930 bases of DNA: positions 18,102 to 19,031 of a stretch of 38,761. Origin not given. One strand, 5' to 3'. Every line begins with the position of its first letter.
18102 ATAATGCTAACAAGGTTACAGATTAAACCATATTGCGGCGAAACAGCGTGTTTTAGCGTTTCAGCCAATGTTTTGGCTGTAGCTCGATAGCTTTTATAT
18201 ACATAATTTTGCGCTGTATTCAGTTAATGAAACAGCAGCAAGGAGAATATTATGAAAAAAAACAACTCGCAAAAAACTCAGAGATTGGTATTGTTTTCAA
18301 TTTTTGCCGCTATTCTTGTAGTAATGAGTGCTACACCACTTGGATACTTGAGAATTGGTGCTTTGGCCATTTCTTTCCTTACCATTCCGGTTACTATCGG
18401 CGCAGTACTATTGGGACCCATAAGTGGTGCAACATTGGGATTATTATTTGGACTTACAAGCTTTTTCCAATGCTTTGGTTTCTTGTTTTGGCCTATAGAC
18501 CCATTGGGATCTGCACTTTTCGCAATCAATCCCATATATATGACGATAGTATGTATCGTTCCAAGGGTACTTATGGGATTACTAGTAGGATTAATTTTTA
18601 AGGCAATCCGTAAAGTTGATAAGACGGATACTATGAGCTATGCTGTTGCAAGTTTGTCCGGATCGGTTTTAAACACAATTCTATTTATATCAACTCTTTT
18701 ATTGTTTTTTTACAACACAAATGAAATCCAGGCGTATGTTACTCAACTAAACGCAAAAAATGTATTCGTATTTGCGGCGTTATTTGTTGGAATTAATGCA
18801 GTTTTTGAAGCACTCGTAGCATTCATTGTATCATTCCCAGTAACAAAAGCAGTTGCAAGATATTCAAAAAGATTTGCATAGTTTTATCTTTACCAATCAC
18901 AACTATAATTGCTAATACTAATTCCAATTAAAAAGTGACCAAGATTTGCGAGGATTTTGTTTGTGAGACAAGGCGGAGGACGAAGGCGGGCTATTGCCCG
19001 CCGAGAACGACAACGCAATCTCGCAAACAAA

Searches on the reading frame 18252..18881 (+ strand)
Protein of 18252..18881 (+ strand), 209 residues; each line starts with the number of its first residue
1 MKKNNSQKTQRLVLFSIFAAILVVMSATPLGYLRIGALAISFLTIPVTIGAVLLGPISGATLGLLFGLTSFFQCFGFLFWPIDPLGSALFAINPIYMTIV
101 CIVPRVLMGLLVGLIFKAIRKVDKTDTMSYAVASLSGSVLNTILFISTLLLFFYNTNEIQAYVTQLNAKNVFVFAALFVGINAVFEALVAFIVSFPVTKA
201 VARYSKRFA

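Call 38: find_encoding_contigs(protein=window:18252-18881:+, flank=3000, max_places=10)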
Protein window:18252-18881:+ (209 aa): 4 contigs read that carry it; 4 places shown.
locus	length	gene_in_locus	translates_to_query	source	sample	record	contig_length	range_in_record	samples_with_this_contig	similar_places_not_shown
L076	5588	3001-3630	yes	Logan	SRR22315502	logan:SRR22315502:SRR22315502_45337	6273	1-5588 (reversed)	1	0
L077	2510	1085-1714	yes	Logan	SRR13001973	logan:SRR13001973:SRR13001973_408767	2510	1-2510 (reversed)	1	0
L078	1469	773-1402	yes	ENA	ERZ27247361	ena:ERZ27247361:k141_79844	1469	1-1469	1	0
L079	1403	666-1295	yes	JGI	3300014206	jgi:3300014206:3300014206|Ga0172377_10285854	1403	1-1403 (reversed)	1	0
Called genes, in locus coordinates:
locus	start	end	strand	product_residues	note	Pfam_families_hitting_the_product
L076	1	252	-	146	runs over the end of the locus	PF00436:SSB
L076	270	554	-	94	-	PF01250:Ribosomal_S6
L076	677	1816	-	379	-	PF03816:LytR_cpsA_psr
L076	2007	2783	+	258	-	PF03309:Pan_kinase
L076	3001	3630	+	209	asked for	PF07694:5TM-5TMR_LYT (faint), PF12822:ECF_trnsprt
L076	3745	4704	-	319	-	PF02557:VanY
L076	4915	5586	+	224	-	?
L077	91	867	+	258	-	PF03309:Pan_kinase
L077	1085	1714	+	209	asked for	PF07694:5TM-5TMR_LYT (faint), PF12822:ECF_trnsprt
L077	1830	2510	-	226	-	?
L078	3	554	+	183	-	?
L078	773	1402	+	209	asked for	PF07694:5TM-5TMR_LYT (faint), PF12822:ECF_trnsprt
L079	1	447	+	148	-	?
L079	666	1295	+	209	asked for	PF07694:5TM-5TMR_LYT (faint), PF12822:ECF_trnsprt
